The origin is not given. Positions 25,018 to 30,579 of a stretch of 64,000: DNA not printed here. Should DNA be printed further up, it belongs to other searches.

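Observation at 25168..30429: Second giant (1753-aa) domain-less secreted protein, a possible paralog of the 1616-aa protein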

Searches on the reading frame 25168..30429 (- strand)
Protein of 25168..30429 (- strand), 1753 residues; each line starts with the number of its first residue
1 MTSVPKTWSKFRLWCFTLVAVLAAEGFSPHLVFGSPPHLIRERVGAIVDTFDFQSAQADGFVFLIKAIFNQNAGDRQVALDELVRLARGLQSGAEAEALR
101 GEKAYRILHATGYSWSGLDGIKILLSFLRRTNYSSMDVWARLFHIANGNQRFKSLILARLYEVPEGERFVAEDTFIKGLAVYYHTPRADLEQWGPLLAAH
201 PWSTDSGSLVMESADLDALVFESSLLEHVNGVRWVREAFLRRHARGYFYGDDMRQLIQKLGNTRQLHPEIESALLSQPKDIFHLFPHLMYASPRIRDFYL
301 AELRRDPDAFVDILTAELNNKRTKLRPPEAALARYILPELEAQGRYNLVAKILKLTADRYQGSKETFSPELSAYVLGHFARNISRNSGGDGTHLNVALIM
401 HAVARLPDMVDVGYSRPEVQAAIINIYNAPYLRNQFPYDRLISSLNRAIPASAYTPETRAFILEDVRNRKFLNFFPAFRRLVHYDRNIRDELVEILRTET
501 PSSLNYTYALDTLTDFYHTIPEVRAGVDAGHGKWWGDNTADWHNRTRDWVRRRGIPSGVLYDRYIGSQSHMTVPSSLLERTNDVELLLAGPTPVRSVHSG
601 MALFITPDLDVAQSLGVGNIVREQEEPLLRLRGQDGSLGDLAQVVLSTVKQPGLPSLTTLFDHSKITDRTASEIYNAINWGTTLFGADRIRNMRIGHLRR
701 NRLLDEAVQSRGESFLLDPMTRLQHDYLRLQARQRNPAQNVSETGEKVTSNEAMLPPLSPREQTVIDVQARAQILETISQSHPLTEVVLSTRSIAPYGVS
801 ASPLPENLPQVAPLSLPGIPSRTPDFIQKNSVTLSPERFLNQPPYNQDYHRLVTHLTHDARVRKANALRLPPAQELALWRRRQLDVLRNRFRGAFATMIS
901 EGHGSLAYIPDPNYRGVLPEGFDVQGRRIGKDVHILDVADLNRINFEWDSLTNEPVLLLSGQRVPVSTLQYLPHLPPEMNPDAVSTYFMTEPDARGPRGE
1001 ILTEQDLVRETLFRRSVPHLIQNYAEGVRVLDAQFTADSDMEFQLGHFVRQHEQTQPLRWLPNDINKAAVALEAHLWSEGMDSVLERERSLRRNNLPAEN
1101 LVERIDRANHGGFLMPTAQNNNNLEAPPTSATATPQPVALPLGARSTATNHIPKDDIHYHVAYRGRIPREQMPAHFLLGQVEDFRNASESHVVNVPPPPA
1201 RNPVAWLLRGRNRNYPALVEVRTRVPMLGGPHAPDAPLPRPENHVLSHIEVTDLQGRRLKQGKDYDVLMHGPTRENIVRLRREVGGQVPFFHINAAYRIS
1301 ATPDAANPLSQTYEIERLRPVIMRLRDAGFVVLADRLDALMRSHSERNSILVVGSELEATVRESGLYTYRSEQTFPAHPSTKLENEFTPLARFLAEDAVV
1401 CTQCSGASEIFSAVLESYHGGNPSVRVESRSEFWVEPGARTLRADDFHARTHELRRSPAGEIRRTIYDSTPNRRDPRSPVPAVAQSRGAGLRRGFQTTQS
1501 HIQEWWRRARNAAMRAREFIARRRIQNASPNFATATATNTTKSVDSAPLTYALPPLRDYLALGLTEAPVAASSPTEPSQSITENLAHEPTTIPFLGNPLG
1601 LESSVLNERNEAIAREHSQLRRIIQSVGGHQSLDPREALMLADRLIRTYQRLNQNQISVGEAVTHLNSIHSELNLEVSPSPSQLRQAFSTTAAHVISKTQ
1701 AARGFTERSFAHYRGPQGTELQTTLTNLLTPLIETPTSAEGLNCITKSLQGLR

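Call 6: search_protein_families(library=pfam, proteins=[window:25168-30429:-], max_evalue=1)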
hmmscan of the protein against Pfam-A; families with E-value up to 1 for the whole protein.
window:25168-30429:- (1753 aa): 0 families

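Call 7: find_homologous_proteins(query=window:25168-30429:-)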
Query window:25168-30429:- (1753 aa): 1 proteins with E <= 0.001 among 8000 candidates.
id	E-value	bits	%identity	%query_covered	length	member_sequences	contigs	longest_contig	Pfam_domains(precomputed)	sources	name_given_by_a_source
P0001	0.0e+0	4000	100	100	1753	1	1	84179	-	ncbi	-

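Call 8: search_protein_families(library=ncbifam, proteins=[window:25168-30429:-], max_evalue=1)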
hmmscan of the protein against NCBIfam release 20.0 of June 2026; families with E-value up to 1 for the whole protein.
window:25168-30429:- (1753 aa): 0 families

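Call 9: find_encoding_contigs(protein=P0001, flank=10000, max_places=3)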
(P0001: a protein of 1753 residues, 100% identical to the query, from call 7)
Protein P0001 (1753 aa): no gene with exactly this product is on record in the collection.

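Call 12: find_related_loci(query=window:25168-30429:-, collection=genome_contigs, flank=10000)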
Query window:25168-30429:- (1753 aa) in genome_contigs; peptide patterns used: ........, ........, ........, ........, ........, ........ (x = any residue, [..] = any of these).
26 stretches matched a pattern, but none encodes a relative of the query by tblastn (E <= 1e-3).
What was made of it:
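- Tried and rejected: A scan of GTDB genomes with the full protein found nothing (call 12).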

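Call 16: find_encoding_contigs(protein=P0003, flank=10000, max_places=5)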
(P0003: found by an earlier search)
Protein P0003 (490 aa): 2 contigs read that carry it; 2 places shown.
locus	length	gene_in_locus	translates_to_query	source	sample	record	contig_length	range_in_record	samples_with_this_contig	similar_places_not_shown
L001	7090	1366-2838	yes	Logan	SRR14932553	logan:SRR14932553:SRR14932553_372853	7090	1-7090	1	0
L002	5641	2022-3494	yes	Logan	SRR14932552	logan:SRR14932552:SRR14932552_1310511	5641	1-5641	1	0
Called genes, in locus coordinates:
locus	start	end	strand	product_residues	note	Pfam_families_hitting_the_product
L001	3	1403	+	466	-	?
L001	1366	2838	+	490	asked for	PF00072:Response_reg, PF00158:Sigma54_activat, PF01078:Mg_chelatase (faint), PF14532:Sigma54_activ_2, PF07728:AAA_5 (weak), PF25601:AAA_lid_14, PF02954:HTH_8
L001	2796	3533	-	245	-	-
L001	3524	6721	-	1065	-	-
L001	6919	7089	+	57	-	?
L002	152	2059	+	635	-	PF00512:HisKA, PF02518:HATPase_c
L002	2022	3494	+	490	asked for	PF00072:Response_reg, PF00158:Sigma54_activat, PF01078:Mg_chelatase (faint), PF14532:Sigma54_activ_2, PF07728:AAA_5 (weak), PF25601:AAA_lid_14, PF02954:HTH_8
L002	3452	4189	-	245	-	-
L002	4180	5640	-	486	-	?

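Call 33: search_solved_structures(query=window:25168-30429:-, max_evalue=1)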
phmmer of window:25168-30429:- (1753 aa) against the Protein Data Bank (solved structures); distinct sequences matched with E-value up to 1: 0.

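Call 34: search_protein_families(library=padloc, proteins=[window:25168-30429:-], max_evalue=0.01)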
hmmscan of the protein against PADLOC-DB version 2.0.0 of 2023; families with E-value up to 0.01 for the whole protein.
window:25168-30429:- (1753 aa): 0 families
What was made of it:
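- Checked: 'No known domains' holds for Pfam, NCBIfam, PADLOC and PDB sequence searches (calls 6, 8, 33, 34).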
